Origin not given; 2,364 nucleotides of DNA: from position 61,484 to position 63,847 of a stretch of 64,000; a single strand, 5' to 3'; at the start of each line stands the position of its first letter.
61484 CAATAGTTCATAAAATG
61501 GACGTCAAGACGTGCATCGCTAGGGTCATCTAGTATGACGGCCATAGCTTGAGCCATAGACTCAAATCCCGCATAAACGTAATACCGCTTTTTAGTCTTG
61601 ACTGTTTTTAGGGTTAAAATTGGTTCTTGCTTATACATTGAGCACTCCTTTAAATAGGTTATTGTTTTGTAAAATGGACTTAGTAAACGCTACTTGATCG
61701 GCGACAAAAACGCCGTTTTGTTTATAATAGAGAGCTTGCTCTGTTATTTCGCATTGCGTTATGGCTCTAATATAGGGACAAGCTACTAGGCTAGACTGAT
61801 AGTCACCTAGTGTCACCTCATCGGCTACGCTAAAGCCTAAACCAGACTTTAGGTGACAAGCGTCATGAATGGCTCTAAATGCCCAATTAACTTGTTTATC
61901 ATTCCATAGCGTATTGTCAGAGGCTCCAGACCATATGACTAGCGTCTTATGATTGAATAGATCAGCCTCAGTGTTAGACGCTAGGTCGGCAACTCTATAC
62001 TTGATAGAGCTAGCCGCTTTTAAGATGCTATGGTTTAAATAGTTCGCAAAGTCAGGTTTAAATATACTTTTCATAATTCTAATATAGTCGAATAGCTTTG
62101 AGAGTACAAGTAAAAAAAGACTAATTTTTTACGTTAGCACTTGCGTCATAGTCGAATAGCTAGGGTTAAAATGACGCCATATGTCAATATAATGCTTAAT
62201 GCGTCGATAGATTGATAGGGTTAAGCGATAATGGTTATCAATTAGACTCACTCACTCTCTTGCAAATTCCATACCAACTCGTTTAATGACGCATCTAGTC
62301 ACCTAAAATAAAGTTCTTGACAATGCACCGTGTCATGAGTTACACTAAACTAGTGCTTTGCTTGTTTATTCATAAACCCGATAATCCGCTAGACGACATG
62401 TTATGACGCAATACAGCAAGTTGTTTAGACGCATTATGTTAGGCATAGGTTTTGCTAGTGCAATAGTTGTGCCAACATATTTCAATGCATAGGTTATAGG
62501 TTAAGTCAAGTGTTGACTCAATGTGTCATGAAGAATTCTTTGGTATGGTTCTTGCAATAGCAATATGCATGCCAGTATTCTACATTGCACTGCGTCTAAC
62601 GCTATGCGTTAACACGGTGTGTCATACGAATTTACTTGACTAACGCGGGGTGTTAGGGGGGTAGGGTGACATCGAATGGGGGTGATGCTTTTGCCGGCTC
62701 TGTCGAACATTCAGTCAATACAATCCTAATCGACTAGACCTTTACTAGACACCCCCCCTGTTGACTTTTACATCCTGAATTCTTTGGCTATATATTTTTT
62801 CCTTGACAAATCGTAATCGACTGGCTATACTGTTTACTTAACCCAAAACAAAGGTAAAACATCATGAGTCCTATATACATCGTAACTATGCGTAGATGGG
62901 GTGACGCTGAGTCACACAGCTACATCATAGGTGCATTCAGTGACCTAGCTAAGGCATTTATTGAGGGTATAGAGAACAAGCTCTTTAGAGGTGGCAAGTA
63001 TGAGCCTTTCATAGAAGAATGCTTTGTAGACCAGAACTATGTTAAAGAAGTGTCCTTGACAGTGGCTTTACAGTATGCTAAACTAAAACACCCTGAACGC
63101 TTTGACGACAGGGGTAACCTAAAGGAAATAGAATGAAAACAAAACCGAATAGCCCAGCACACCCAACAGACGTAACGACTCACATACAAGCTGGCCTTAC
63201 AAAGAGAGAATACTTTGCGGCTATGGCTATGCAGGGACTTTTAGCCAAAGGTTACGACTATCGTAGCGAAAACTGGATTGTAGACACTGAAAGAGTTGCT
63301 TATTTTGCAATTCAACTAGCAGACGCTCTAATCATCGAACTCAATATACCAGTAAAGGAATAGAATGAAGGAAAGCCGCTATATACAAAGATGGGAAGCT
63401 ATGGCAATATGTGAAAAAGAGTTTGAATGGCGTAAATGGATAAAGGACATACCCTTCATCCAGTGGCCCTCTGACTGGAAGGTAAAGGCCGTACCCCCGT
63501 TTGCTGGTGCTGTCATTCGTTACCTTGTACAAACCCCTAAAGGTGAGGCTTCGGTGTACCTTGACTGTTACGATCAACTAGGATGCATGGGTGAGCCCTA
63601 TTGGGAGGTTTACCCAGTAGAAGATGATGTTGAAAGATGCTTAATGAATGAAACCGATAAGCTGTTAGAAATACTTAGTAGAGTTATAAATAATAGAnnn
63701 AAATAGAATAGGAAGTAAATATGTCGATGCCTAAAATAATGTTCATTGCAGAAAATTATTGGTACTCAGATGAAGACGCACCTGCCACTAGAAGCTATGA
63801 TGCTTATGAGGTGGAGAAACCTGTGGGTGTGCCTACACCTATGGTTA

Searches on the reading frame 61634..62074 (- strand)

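Call 24: search_protein_families(library=pfam, proteins=[window:61634-62074:-], max_evalue=0.01)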
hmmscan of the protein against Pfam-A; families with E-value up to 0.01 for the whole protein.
window:61634-62074:- (147 aa): 0 families

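Call 89: search_protein_families(library=phrogs, proteins=[window:61634-62074:-], max_evalue=0.05)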
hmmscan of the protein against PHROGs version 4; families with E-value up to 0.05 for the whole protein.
window:61634-62074:- (147 aa): 3 families
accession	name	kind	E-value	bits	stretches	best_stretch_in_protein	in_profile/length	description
phrog_7806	-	unknown function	6.1e-09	36.8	1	41-137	54-156/162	-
phrog_7131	-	unknown function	0.0026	18.5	0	44-74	61-92/198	-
phrog_33646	-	unknown function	0.019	15.8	1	60-137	104-185/195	-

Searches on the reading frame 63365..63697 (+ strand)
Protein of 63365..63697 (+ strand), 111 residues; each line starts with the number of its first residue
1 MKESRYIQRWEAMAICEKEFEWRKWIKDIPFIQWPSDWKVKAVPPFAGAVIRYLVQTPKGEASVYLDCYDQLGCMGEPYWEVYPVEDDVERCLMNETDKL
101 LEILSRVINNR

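Call 20: find_encoding_contigs(protein=window:63365-63697:+, flank=10000, max_places=3)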
Protein window:63365-63697:+ (111 aa): 5 contigs read that carry it; 3 places shown.
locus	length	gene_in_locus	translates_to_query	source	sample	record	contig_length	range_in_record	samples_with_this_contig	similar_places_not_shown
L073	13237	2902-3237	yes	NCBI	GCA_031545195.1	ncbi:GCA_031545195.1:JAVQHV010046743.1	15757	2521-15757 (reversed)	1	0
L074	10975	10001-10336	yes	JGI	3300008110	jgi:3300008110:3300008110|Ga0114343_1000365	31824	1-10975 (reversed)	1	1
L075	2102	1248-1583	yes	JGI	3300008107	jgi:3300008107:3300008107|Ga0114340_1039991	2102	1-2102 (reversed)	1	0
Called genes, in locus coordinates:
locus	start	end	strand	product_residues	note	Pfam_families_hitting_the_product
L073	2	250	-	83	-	?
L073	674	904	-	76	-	-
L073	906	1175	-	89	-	-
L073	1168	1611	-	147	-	-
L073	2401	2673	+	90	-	-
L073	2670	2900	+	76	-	-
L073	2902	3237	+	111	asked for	-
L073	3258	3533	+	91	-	-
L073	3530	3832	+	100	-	-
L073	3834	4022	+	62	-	-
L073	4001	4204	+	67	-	-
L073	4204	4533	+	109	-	-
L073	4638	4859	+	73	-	-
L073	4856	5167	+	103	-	-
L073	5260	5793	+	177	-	-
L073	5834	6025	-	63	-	-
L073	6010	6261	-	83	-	-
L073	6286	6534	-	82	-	-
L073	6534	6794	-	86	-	-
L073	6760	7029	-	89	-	-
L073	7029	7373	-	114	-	-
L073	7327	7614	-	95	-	-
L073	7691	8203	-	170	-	-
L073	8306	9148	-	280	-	-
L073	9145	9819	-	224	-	PF01743:PolyA_pol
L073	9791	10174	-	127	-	PF24240:DUF7448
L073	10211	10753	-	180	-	PF00847:AP2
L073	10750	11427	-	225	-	PF00149:Metallophos, PF12850:Metallophos_2 (faint)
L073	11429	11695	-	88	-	-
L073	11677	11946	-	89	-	-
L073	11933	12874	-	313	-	PF09414:RNA_ligase, PF18043:T4_Rnl2_C (weak)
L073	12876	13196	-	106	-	-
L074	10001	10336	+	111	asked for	-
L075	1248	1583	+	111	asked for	-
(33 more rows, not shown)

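Call 36: find_related_loci(query=L073:11936-12874:-, collection=viral_contigs, flank=10000)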
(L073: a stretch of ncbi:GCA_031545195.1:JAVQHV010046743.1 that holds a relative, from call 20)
Query L073:11936-12874:- (313 aa) in viral_contigs; peptide patterns used: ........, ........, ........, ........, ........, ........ (x = any residue, [..] = any of these).
12 stretches matched a pattern, but none encodes a relative of the query by tblastn (E <= 1e-3).

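Call 51: find_homologous_proteins(query=L073:11936-12874:-, max_evalue=1e-20)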
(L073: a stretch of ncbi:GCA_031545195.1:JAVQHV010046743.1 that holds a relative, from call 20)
Query L073:11936-12874:- (313 aa): 6 proteins with E <= 1e-20 among 738 candidates.
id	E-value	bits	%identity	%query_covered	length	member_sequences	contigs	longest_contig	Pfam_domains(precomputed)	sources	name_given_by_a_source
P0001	7.3e-207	703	100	100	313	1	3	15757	PF18043.7,PF09414.16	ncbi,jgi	-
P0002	2.4e-122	426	63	99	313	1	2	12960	PF18043.7,PF09414.16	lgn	-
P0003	1.9e-107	377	57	97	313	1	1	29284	PF18043.7,PF09414.16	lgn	-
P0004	2.8e-66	242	43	97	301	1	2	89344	PF18043.7,PF09414.16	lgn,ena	-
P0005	1.0e-51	194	38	97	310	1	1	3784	PF18043.7,PF09414.16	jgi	jgi:Rnl2 family RNA ligase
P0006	1.4e-48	184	37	97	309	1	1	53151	PF18043.7,PF09414.16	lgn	-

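Call 52: find_encoding_contigs(protein=P0001, flank=10000, max_places=5)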
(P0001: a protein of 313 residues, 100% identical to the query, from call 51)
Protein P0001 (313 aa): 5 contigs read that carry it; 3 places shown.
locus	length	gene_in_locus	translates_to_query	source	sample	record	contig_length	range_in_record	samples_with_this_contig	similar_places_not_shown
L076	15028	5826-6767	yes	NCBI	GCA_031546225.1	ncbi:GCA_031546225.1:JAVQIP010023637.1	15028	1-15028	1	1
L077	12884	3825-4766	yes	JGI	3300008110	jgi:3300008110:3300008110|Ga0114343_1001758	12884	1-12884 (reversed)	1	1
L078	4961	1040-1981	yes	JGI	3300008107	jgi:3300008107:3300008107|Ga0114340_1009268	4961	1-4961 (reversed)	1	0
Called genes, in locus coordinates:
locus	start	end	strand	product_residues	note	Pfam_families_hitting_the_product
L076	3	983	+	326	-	?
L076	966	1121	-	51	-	-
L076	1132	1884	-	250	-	-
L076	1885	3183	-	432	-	-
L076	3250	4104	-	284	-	-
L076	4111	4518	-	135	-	PF23140:Gp80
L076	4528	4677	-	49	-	-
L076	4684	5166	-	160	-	-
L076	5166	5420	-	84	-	-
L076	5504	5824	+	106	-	-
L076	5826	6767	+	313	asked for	PF09414:RNA_ligase, PF18043:T4_Rnl2_C (weak)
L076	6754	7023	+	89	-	-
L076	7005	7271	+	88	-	-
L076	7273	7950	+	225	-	PF00149:Metallophos, PF12850:Metallophos_2 (faint)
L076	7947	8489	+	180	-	PF00847:AP2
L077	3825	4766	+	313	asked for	PF09414:RNA_ligase, PF18043:T4_Rnl2_C (weak)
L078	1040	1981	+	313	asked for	PF09414:RNA_ligase, PF18043:T4_Rnl2_C (weak)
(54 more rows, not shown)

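Call 53: find_encoding_contigs(protein=P0004, flank=10000, max_places=3)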
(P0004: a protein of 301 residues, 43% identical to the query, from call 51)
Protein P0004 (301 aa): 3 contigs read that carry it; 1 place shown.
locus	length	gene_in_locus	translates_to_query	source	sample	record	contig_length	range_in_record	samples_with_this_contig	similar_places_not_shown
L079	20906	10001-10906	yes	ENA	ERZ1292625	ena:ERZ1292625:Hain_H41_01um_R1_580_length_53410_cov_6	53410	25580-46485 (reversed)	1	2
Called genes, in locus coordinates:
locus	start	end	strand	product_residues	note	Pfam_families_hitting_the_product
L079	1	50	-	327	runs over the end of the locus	-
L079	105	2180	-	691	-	PF16510:P22_portal (faint)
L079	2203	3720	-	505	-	PF03237:Terminase_6N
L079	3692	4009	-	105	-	-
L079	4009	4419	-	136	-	-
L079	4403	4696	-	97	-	-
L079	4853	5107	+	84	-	-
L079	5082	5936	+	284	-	-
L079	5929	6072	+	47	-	-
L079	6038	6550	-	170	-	-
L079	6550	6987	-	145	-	-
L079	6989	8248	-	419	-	-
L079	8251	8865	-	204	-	-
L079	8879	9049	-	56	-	-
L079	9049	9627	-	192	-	-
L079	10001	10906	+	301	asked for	PF09414:RNA_ligase, PF18043:T4_Rnl2_C (weak)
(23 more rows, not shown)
